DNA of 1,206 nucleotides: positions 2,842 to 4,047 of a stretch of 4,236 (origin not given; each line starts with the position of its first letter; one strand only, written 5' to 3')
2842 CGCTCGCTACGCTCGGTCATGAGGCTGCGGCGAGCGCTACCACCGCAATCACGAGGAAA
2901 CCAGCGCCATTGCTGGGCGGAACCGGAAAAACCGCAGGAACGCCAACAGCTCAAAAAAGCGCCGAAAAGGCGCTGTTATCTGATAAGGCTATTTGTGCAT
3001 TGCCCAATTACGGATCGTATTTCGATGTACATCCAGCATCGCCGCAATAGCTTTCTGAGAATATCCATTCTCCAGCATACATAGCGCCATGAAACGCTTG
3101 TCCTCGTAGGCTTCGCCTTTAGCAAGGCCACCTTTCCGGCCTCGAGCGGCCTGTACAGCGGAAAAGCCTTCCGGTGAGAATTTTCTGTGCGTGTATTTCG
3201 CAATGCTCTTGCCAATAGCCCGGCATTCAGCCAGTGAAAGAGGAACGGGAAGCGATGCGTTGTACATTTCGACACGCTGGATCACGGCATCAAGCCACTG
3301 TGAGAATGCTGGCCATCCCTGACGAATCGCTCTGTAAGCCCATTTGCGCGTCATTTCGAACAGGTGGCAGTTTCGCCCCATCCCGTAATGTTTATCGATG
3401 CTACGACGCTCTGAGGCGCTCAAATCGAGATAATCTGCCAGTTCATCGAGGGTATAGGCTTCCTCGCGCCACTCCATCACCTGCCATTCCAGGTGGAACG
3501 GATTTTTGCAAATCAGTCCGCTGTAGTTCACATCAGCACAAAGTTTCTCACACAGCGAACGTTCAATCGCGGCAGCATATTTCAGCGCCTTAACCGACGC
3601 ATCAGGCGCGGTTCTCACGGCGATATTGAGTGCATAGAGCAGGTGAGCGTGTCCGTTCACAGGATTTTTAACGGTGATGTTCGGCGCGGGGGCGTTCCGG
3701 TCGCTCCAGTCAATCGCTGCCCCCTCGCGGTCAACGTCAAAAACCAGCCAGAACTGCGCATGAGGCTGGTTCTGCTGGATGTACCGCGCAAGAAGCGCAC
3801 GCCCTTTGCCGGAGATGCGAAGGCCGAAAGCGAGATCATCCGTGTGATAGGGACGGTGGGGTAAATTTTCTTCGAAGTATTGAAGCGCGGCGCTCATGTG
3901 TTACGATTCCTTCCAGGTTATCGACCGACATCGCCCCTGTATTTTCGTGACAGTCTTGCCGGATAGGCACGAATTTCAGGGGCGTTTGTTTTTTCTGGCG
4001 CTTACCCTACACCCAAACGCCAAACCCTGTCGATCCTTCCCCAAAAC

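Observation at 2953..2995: ColE2-type origin overlaps a terminator-like hairpin at the rep 3' end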

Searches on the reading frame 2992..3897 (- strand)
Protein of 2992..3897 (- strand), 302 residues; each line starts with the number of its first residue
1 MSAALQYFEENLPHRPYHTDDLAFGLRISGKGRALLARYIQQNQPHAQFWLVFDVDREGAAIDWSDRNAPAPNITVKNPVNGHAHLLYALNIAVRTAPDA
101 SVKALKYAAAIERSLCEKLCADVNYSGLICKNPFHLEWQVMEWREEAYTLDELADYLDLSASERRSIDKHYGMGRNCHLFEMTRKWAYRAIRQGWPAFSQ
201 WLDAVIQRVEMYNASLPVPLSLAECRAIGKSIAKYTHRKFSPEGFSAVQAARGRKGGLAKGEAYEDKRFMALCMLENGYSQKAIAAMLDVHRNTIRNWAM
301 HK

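Call 5: search_protein_families(library=pfam, proteins=[window:2992-3897:-])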
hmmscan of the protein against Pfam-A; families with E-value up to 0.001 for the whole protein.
window:2992-3897:- (302 aa): 8 families
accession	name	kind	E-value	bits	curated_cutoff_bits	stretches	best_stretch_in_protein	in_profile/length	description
PF03090.23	Replicase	-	6.2e-44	149.7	26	1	28-156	3-130/130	Replicase family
PF13384.12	HTH_23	-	3.4e-07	30.3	24.6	1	265-298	4-37/50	Homeodomain-like domain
PF08708.16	PriCT_1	-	1.8e-05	24.6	21.1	1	174-236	12-65/67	Primase C terminal 1 (PriCT-1)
PF12728.13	HTH_17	-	3.8e-05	24.3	27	0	280-299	3-22/51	Helix-turn-helix domain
PF06056.18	Terminase_5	-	7.2e-05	23.1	20.3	1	277-299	12-34/58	Putative ATPase subunit of terminase (gpP-like)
PF01381.28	HTH_3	-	7.6e-05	23.1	23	0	274-298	5-29/55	Helix-turn-helix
PF13936.12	HTH_38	-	0.00014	21.9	27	0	274-296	16-38/44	Helix-turn-helix domain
PF04545.22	Sigma70_r4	-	0.00085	19.2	24.1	0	276-296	18-38/50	Sigma-70, region 4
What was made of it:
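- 2989..3897 (-): rep gene (302 aa plus TAG stop at 2991..2989). It encodes a ColE2-type initiator-primase. Pfam Replicase PF03090 E 6e-44, PriCT_1, HTH_23 (call 5).
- On ColE2-type (class C theta) replicon / origin: Call 5: PF03090 E 6e-44, PriCT_1 E 2e-5, HTH_23 E 3e-7.
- Checked: It matches Pfam Replicase PF03090 (E 6e-44), PriCT_1 and HTH_23 (call 5).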

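Call 25: find_homologous_proteins(query=window:2992-3897:-, max_evalue=1e-10)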
Query window:2992-3897:- (302 aa): 1237 proteins with E <= 1e-10 among 2154 candidates; the best 120 are listed.
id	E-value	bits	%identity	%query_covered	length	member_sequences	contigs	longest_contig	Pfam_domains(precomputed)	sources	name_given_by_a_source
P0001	8.6e-198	674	99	97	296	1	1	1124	PF13384.13,PF03090.24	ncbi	ncbi:hypothetical protein EsHS_00007515, partial [Epichloe bromicola]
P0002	5.3e-189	645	91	100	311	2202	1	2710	PF13384.13,PF03090.24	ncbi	-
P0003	2.0e-187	640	100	92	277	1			PF13384.13,PF03090.24,PF08708.17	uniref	uniref:replication initiation protein n=5 Tax=Enterobacterales TaxID=91347 RepID=UPI0037BFAE03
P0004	3.3e-186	636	100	91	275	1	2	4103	PF13384.13,PF03090.24,PF08708.17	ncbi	ncbi:replication initiation protein, partial [Escherichia coli]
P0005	1.2e-183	627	97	92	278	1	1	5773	PF12728.14,PF13384.13,PF03090.24,PF08708.17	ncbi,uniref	ncbi:replication initiation protein, partial [Escherichia coli]|uniref:replication initiation protei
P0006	3.3e-181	619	97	91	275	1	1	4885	PF12728.14,PF13384.13,PF03090.24,PF08708.17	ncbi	ncbi:TPA: replication initiation protein, partial [Escherichia coli]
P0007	1.9e-176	604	86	100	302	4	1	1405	PF12728.14,PF13384.13,PF03090.24,PF08708.17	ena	-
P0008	2.4e-170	584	97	86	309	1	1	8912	PF03090.24,PF08708.17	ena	-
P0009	2.7e-170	583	97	86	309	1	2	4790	PF03090.24,PF08708.17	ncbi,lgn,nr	ncbi:replication initiation protein [Salmonella enterica]|nr:replication initiation protein [Salmone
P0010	3.7e-170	583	97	86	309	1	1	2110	PF03090.24,PF08708.17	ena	-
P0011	4.4e-170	583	97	86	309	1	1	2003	PF03090.24,PF08708.17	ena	-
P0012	5.1e-170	583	97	86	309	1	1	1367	PF03090.24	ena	-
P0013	9.7e-170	582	98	86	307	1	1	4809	PF03090.24,PF08708.17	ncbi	ncbi:TPA: replication initiation protein [Escherichia coli]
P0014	1.4e-169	581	98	85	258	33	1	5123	PF03090.24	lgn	-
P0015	2.5e-169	580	96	86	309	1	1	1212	PF03090.24,PF08708.17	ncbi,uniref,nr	ncbi:replication initiation protein [Escherichia coli]|uniref:replication initiation protein n=1 Tax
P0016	3.0e-169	580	97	86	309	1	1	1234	PF03090.24,PF08708.17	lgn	-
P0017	3.1e-169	580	97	86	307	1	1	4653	PF03090.24,PF08708.17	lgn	-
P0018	6.1e-169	579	97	86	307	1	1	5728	PF03090.24,PF08708.17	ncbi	ncbi:TPA: replication initiation protein [Escherichia coli]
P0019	6.1e-169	579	97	86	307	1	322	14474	PF03090.24,PF08708.17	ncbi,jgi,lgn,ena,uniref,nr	ncbi:replication initiation protein (plasmid) [Salmonella enterica]|jgi:hypothetical protein|uniref:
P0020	6.1e-169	579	97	86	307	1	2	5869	PF03090.24,PF08708.17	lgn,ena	-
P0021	1.5e-168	578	97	86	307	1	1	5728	PF03090.24,PF08708.17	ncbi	ncbi:TPA: replication initiation protein [Escherichia coli]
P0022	1.5e-168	578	97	86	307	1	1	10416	PF03090.24,PF08708.17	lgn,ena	-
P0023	2.3e-168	577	97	86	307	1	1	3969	PF03090.24,PF08708.17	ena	-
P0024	2.8e-168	577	97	86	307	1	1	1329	PF03090.24,PF08708.17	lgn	-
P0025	2.9e-168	577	97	86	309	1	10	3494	PF03090.24,PF08708.17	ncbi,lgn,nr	ncbi:replication initiation protein [Escherichia coli]|nr:plasmid replication protein [Escherichia c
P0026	3.3e-168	577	82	99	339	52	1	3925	PF13384.13,PF03090.24,PF08281.19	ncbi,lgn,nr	ncbi:replication initiation protein [Salmonella enterica]|nr:replication initiation protein [Salmone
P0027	4.0e-168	576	82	100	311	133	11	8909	PF13384.13,PF03090.24,PF08281.19,PF06056.19,PF08708.17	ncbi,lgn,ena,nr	ncbi:replication initiation protein [Escherichia coli]|nr:replication initiation protein [Escherichi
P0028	4.1e-168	576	97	86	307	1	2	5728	PF03090.24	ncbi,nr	ncbi:TPA: replication initiation protein [Escherichia coli]|nr:plasmid replication protein [Escheric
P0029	5.3e-168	576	97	86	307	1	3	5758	PF03090.24,PF08708.17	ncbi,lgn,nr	ncbi:replication initiation protein [Escherichia coli]|nr:replication initiation protein [Escherichi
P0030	5.6e-168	576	97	86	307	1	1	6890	PF03090.24,PF08708.17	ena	-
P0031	1.3e-167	575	82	99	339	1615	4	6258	PF13384.13,PF03090.24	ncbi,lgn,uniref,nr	ncbi:replication initiation protein [Escherichia coli]|uniref:replication initiation protein n=8 Tax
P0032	7.2e-167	572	97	86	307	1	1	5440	PF03090.24,PF08708.17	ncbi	-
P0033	1.9e-166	571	82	99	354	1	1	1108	PF13384.13,PF03090.24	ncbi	ncbi:replication initiation protein, partial [Salmonella enterica]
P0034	7.7e-166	569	82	99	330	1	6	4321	PF13384.13,PF03090.24,PF08281.19,PF08708.17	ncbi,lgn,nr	ncbi:replication initiation protein [Escherichia coli]|nr:plasmid replication protein [Escherichia c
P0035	9.0e-166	569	82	99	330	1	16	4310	PF13384.13,PF03090.24,PF08281.19,PF08708.17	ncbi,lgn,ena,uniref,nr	ncbi:TPA: replication initiation protein [Escherichia coli]|uniref:replication initiation protein n=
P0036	1.3e-165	568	81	99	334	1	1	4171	PF13384.13,PF03090.24,PF08281.19,PF08708.17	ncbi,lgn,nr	ncbi:TPA: replication initiation protein [Escherichia coli O174:H8]|nr:replication initiation protei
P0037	1.9e-165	568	97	83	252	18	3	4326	PF12728.14,PF13384.13,PF03090.24,PF08708.17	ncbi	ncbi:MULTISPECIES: replication initiation protein, partial [Enterobacteriaceae]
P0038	1.9e-165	567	82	99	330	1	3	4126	PF13384.13,PF03090.24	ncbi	ncbi:TPA: replication initiation protein [Escherichia coli]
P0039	2.2e-165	567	82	99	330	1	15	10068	PF13384.13,PF03090.24,PF08281.19,PF08708.17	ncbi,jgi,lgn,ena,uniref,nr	ncbi:TPA: plasmid replication protein [Escherichia coli]|jgi:hypothetical protein|uniref:replication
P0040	2.2e-165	567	82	99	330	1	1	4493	PF13384.13,PF03090.24,PF08281.19,PF08708.17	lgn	-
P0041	2.2e-165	567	82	99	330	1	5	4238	PF13384.13,PF03090.24,PF08708.17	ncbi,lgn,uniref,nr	ncbi:replication initiation protein [Escherichia coli]|uniref:replication initiation protein n=2 Tax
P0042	3.7e-165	567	82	99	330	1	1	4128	PF13384.13,PF03090.24,PF08281.19,PF08708.17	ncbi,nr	ncbi:replication initiation protein [Escherichia coli]|nr:replication initiation protein [Escherichi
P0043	3.7e-165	567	82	99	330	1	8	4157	PF13384.13,PF03090.24,PF08281.19,PF08708.17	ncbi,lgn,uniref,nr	ncbi:replication initiation protein [Escherichia coli]|uniref:replication initiation protein n=1 Tax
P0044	3.7e-165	567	82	99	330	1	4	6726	PF13384.13,PF03090.24,PF08281.19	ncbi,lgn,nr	ncbi:TPA: replication initiation protein [Escherichia coli]|nr:replication initiation protein [Esche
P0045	4.3e-165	566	82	99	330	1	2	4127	PF13384.13,PF03090.24,PF08281.19,PF08708.17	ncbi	ncbi:replication initiation protein [Escherichia coli]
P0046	4.3e-165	566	82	99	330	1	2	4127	PF13384.13,PF03090.24,PF08281.19,PF08708.17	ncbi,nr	ncbi:TPA: replication initiation protein [Escherichia coli]|nr:plasmid replication protein [Escheric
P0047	6.3e-165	566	82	99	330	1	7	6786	PF13384.13,PF03090.24,PF08281.19,PF08708.17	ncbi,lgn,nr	ncbi:TPA: plasmid replication protein [Escherichia coli]|nr:plasmid replication protein [Escherichia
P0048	6.9e-165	566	82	99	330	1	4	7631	PF13384.13,PF03090.24,PF08281.19,PF08708.17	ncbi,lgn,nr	ncbi:TPA: plasmid replication protein [Escherichia coli]|nr:plasmid replication protein [Escherichia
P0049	1.5e-164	565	81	99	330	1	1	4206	PF13384.13,PF03090.24,PF08281.19,PF08708.17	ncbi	ncbi:replication initiation protein [Escherichia coli]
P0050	2.5e-164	564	81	99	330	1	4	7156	PF13384.13,PF03090.24,PF08281.19,PF08708.17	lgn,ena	-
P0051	5.6e-164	563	81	99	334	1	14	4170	PF13384.13,PF03090.24,PF08281.19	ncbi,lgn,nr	ncbi:TPA: replication initiation protein [Escherichia coli]|nr:replication initiation protein [Esche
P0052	3.3e-163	560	97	81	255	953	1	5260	PF03090.24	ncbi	ncbi:replication initiation protein, partial [Shigella sonnei]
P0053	3.7e-163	560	80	100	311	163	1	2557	PF13384.13,PF03090.24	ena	-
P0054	4.2e-162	557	92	85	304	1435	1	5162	PF03090.24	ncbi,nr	ncbi:TPA: plasmid replication protein [Escherichia coli]|nr:plasmid replication protein [Escherichia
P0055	4.0e-161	553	93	86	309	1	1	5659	PF03090.24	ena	-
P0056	5.7e-161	553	82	96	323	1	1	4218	PF13384.13,PF03090.24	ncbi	ncbi:replication initiation protein, partial [Escherichia coli]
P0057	6.6e-161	553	97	82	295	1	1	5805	PF03090.24,PF08708.17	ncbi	ncbi:replication initiation protein, partial [Escherichia coli]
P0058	3.0e-159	547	96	81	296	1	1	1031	PF03090.24,PF08708.17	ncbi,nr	ncbi:replication initiation protein, partial [Escherichia coli]|nr:replication initiation protein [E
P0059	7.2e-159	546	81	100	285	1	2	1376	PF13384.13,PF03090.24,PF08708.17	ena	-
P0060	2.0e-158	544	96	81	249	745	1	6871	PF03090.24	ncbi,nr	ncbi:replication initiation protein, partial [Escherichia coli]|nr:replication initiation protein [E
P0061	1.2e-156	539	77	100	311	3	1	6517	PF13384.13,PF03090.24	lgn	-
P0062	1.6e-156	538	93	81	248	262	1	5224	PF03090.24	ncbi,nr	ncbi:replication initiation protein, partial [Escherichia coli]|nr:replication initiation protein [E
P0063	2.2e-145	502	72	99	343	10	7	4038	PF13384.13,PF03090.24,PF08708.17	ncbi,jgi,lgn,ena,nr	ncbi:replication initiation protein [Escherichia coli]|jgi:hypothetical protein|nr:plasmid replicati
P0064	4.4e-145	501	86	83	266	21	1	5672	PF13384.13,PF03090.24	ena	-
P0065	1.8e-144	499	71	100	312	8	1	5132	PF13384.13,PF03090.24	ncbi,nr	ncbi:replication initiation protein [Salmonella enterica]|nr:replication initiation protein [Salmone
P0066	2.2e-141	488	74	99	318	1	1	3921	PF13384.13,PF03090.24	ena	-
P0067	3.6e-141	488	83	86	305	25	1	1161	PF03090.24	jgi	-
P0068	3.2e-140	485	83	83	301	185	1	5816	PF03090.24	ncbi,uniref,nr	ncbi:replication initiation protein [Escherichia coli]|uniref:replication initiation protein n=1 Tax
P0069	4.4e-140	484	82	83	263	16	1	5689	PF03090.24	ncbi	ncbi:replication initiation protein, partial [Escherichia coli]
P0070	1.6e-139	482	82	86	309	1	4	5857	PF03090.24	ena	-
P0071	2.3e-139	482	82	86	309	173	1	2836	PF03090.24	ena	-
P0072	3.3e-139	481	84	81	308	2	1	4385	PF03090.24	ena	-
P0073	5.8e-139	481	81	86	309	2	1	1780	PF03090.24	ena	-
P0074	8.4e-139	480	81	86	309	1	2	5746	PF03090.24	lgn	-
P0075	8.6e-139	480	81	86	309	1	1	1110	PF03090.24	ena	-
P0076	1.3e-138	479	81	86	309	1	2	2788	PF03090.24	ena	-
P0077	2.1e-138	479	81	86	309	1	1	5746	PF03090.24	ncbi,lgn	ncbi:TPA: replication initiation protein [Escherichia coli]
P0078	5.6e-137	474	71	99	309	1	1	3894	PF13384.13,PF03090.24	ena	-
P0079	1.0e-136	473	98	56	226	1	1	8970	PF03090.24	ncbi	-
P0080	1.1e-136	473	84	82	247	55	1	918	PF03090.24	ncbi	ncbi:TPA: replication initiation protein, partial [Escherichia coli]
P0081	1.1e-135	470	82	85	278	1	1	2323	PF03090.24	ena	-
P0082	7.2e-135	467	80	87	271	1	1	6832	PF12728.14,PF13384.13,PF00196.26,PF01381.29,PF03090.24,PF08281.19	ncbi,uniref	ncbi:plasmid replication protein, partial [Escherichia coli]|uniref:replication initiation protein n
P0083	2.8e-134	465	67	100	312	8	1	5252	PF13384.13,PF13518.13,PF01381.29,PF03090.24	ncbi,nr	ncbi:replication initiation protein [Salmonella enterica]|nr:replication initiation protein [Salmone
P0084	3.7e-133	461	93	72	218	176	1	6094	PF12728.14,PF13384.13,PF03090.24,PF08708.17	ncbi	ncbi:replication initiation protein, partial [Escherichia coli]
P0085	5.9e-130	451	66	99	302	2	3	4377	PF13384.13,PF03090.24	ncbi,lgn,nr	ncbi:TPA: plasmid replication protein [Salmonella enterica subsp. diarizonae]|nr:plasmid replication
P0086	1.5e-129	450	66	100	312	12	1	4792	PF13384.13,PF03090.24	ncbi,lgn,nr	ncbi:plasmid replication protein [Salmonella enterica]|nr:plasmid replication protein [Salmonella en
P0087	2.8e-129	449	63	99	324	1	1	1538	PF13384.13,PF03090.24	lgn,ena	-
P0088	2.0e-128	446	94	68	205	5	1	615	PF03090.24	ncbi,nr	ncbi:TPA: replication initiation protein, partial [Escherichia coli]|nr:replication initiation prote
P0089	2.7e-126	439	85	74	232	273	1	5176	PF13384.13,PF01381.29,PF03090.24,PF08708.17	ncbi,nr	ncbi:plasmid replication protein Rep [Escherichia coli]|nr:plasmid replication protein Rep [Escheric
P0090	6.0e-126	438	78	85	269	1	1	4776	PF03090.24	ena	-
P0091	7.8e-123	428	87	69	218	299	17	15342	PF13384.13,PF03090.24,PF08708.17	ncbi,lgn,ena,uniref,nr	ncbi:Rep protein [Shigella sonnei]|uniref:Rep protein n=1 Tax=Shigella sonnei TaxID=624 RepID=A0AAV2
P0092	1.2e-121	424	59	100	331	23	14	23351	PF13384.13,PF03090.24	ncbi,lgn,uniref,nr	ncbi:replication initiation protein [Salmonella enterica subsp. enterica serovar 1,4,[5],12:i:-]|uni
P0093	1.1e-119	417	64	93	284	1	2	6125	PF03090.24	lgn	-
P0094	2.2e-119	416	98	61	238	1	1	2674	PF03090.24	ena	-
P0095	1.9e-118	413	58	98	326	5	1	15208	PF03090.24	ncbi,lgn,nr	ncbi:plasmid replication protein [Salmonella enterica]|nr:plasmid replication protein [Salmonella en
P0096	2.2e-116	406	72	85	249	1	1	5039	PF03090.24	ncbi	-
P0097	9.5e-116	404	68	84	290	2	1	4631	PF03090.24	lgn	-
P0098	3.4e-115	403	68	84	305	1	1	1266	PF03090.24,PF08708.17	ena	-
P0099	1.8e-114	400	67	84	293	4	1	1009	PF03090.24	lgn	-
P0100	2.7e-114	400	80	73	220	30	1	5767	PF03090.24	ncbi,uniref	ncbi:replication initiation protein, partial [Escherichia coli]|uniref:replication initiation protei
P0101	4.8e-113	395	67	85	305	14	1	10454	PF03090.24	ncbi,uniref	ncbi:replication initiation protein [Xenorhabdus bovienii]|uniref:replication initiation protein n=2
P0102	3.9e-112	392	60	96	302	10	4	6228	PF03090.24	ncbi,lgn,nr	ncbi:plasmid replication protein [Salmonella enterica subsp. enterica]|nr:plasmid replication protei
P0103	2.0e-111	390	87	65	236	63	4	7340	PF03090.24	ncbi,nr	ncbi:plasmid replication protein [Escherichia coli]|nr:replication initiation protein [Escherichia c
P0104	4.6e-111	389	61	95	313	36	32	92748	PF03090.24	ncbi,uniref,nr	ncbi:replication initiation protein [Edwardsiella ictaluri]|uniref:Rep n=1 Tax=Edwardsiella ictaluri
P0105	1.2e-110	388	56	99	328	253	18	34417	PF03090.24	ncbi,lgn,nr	ncbi:replication initiation protein [Escherichia coli]|nr:replication initiation protein [Escherichi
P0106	2.8e-109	383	79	71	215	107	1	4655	PF03090.24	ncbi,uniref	ncbi:replicase family, partial [Escherichia coli MS 21-1]|uniref:replication initiation protein n=1 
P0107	1.2e-108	381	96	58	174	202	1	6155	PF03090.24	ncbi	ncbi:replication initiation protein, partial [Escherichia coli]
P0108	1.4e-107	377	90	59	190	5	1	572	PF03090.24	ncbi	ncbi:replication initiation protein, partial [Escherichia coli]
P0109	3.3e-107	376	73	73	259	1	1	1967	PF13384.13,PF03090.24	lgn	-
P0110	5.9e-107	375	69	85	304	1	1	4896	PF03090.24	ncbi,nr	ncbi:plasmid replication protein [Escherichia coli]|nr:plasmid replication protein [Escherichia coli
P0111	9.0e-107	375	97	56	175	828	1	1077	PF03090.24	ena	-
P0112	1.1e-106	375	55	98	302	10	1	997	PF03090.24,PF08708.17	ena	-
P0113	4.1e-106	373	59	97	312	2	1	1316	PF13384.13,PF03090.24,PF08708.17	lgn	-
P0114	5.5e-106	372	88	62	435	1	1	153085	PF04187.19,PF03090.24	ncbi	-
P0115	8.0e-105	368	57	99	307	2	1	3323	PF13384.13,PF13551.13,PF13518.13,PF00196.26,PF13542.13,PF03090.24,PF08708.17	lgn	-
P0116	3.1e-103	363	57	99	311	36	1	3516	PF13384.13,PF03090.24,PF08708.17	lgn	-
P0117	6.3e-103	362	62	84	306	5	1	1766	PF03090.24,PF08708.17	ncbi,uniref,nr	ncbi:replication initiation protein [Cronobacter sakazakii]|uniref:replication initiation protein n=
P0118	1.1e-102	361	59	86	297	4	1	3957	PF03090.24,PF08708.17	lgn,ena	-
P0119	1.3e-102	361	94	55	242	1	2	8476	PF13103.12,PF03090.24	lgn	-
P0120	1.3e-102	361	56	100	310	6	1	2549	PF13384.13,PF13551.13,PF03090.24,PF08708.17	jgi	-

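Call 27: find_related_loci(query=A1, collection=genome_contigs, flank=1200)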
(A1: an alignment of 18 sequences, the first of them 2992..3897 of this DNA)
Query A1 (302 aa) in genome_contigs; peptide patterns used: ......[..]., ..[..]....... (x = any residue, [..] = any of these).
116 stretches matched a pattern; 102 encode a relative of the query (tblastn E <= 1e-3); the best 80 are kept; 80 distinct loci.
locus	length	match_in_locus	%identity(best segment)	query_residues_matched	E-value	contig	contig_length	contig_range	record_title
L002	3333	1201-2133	88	1-302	0e+0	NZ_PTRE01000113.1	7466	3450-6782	Escherichia sp. MOD1-EC7003 MOD1-EC7003_113_length_7466_cov_792, whole genome shotgun sequence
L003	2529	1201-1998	92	1-257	5e-175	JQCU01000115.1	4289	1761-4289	Acinetobacter idrijaensis strain MII contig_139, whole genome shotgun sequence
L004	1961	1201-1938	96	1-246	2e-173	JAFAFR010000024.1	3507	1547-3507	MAG: Bacteroidetes bacterium isolate OH_SBlB_183 k127_1583473, whole genome shotgun sequence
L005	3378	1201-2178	64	2-302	1e-133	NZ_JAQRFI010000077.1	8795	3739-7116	Xenorhabdus yunnanensis strain XENO-10 contig00077, whole genome shotgun sequence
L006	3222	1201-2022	66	1-262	2e-119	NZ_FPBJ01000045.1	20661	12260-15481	Xenorhabdus koppenhoeferi strain DSM 18168, whole genome shotgun sequence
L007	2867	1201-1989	66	4-257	1e-118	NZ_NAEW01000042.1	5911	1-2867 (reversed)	Citrobacter braakii strain ATCC 51113 CbraakiiATCC_L001_NODE_42_length_5911__199.766, whole genome shotgun sequence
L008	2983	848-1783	61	1-288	6e-118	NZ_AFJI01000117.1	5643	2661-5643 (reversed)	Edwardsiella ictaluri ATCC 33202 contig00236, whole genome shotgun sequence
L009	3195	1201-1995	67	1-256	2e-117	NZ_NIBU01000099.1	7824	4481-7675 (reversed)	Xenorhabdus innexi strain DSM 16336 Xinn_99, whole genome shotgun sequence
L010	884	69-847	97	1-257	2e-121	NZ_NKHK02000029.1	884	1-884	Moraxella sp. VT-16-12 NODE_29_length_914_cov_1.083632, whole genome shotgun sequence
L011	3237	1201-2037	58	4-273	3e-107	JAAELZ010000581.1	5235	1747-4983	MAG: Proteobacteria bacterium isolate Bpl_19 BplG_CONTIG3683508, whole genome shotgun sequence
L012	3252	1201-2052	56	2-276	1e-105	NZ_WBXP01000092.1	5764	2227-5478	Shimwellia pseudoproteus strain DSM 3038 DSM3038_92, whole genome shotgun sequence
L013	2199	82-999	53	2-297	8e-107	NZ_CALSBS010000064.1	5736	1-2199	Pseudocitrobacter vendiensis strain CPO20170097T, whole genome shotgun sequence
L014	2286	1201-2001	60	2-259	2e-106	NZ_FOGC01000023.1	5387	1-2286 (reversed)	Rosenbergiella nectarea strain 8N4, whole genome shotgun sequence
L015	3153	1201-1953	61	2-252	2e-104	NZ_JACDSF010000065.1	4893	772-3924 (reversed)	Pectobacterium brasiliense strain CFBP8736 Pectobacterium_brasiliense_CFBP8736_contig_65, whole genome shotgun sequence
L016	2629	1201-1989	60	2-255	9e-105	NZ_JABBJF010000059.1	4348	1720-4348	Kluyvera sichuanensis strain 090646 contig00059, whole genome shotgun sequence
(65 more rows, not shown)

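Call 52: search_solved_structures(query=window:2992-3897:-, max_evalue=0.01, show_alignments=1)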
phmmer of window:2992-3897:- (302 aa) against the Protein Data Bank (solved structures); distinct sequences matched with E-value up to 0.01: 1.
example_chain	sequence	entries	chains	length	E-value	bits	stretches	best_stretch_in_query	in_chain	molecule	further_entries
3vw4_A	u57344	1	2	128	2.7e-49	171.3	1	170-260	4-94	Rep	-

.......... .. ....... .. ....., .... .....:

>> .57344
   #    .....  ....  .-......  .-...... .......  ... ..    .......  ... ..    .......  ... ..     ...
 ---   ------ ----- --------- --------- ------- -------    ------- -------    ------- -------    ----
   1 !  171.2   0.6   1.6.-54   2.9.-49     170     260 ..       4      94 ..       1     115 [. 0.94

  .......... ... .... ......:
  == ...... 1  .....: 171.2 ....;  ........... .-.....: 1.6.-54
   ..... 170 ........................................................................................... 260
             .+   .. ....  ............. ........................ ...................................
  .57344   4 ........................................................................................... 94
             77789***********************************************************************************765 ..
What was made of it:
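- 2989..3897 (-): Residues 170-260 match PDB 3VW4, the ColE2 Rep DNA-binding domain (call 52).
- On ColE2-type (class C theta) replicon / origin: Call 52: match to PDB 3VW4.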
